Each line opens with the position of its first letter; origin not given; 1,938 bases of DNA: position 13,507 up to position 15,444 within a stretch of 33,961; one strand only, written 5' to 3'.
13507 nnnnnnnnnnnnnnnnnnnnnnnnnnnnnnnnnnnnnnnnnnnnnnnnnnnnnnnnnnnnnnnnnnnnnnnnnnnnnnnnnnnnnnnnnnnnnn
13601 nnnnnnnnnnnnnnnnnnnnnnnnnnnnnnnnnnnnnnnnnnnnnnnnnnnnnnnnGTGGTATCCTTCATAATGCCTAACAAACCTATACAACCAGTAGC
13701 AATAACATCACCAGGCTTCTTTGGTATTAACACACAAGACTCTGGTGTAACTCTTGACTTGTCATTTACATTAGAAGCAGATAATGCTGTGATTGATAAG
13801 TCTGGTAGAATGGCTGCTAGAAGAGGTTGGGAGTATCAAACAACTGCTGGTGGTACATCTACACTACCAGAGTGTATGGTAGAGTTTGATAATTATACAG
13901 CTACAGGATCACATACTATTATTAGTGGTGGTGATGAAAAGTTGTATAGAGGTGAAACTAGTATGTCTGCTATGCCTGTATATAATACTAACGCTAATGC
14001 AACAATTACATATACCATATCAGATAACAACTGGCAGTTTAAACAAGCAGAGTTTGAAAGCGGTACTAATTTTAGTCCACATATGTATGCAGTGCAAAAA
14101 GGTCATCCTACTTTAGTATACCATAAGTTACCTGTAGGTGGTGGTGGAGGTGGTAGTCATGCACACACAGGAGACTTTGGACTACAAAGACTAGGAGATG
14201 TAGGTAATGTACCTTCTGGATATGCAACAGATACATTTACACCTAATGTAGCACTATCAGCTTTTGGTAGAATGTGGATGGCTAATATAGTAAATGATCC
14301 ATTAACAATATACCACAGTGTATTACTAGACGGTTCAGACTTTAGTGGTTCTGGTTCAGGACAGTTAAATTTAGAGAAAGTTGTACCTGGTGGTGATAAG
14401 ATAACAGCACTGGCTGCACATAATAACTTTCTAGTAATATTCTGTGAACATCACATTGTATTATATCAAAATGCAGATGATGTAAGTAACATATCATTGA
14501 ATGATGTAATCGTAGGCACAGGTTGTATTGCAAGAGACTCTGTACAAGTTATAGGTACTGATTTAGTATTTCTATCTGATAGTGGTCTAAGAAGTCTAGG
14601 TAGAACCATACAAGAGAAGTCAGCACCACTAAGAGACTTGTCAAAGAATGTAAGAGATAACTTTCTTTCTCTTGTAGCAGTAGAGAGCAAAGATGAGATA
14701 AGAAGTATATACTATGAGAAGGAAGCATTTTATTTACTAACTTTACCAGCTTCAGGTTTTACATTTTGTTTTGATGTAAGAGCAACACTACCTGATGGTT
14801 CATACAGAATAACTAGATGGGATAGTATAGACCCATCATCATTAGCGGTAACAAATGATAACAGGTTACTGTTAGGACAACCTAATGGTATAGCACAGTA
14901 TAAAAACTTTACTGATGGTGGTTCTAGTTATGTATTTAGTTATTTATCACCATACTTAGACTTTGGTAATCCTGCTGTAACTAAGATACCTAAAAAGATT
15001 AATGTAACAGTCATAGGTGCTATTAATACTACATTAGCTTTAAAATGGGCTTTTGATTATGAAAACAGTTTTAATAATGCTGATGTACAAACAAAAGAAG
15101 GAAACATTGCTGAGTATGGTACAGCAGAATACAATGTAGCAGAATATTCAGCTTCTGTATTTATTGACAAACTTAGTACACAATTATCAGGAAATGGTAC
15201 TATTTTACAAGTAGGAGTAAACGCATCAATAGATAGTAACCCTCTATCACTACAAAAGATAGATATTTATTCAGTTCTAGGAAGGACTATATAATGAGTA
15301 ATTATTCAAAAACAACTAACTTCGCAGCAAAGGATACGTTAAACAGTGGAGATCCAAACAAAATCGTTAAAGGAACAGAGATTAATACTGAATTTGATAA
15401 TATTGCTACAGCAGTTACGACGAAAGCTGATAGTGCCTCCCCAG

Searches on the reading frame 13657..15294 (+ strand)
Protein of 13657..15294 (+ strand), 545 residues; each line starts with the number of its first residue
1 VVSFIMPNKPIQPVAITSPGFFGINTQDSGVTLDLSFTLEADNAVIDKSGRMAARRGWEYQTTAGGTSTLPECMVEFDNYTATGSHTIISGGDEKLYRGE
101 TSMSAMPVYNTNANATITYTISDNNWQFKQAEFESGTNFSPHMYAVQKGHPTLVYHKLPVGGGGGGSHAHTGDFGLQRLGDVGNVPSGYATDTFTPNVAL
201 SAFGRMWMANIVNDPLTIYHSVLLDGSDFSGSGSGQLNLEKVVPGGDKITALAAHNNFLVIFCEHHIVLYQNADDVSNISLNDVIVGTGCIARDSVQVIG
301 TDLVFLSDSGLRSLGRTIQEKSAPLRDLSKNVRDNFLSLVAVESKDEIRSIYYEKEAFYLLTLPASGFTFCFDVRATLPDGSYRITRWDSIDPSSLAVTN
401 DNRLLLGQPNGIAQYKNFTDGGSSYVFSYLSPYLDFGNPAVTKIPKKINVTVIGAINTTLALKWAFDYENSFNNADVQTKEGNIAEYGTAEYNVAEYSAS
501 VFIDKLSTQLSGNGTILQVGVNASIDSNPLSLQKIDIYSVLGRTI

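Call 9: search_protein_families(library=phrogs, max_evalue=0.001, proteins=[window:13657-15294:+])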
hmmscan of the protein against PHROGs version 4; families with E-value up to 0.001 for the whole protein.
window:13657-15294:+ (545 aa): 3 families
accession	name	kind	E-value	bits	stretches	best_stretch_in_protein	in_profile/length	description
phrog_5107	-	lysis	1.6e-34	120.2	1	69-537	104-525/533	amidase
phrog_578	-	connector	4.7e-10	39.6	1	246-379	186-318/486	head closure Hc3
phrog_511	-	head and packaging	0.00048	19.6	1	247-314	605-671/862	internal virion protein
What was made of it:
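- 13007..15294 (+): Downstream context: adaptor (13007-13672) and nozzle (13657-15294). The first gene hits PHROG 'tail protein' and the second hits head-closure and nozzle-like PHROGs (call 9).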

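Call 101: search_protein_families(library=pfam, max_evalue=0.01, proteins=[window:13657-15294:+])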
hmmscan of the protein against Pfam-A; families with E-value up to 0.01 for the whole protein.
window:13657-15294:+ (545 aa): 1 family
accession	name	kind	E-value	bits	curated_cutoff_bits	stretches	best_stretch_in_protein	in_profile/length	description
PF05738.19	Cna_B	-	0.0071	17.2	22.3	0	442-501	15-77/87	Cna protein B-type domain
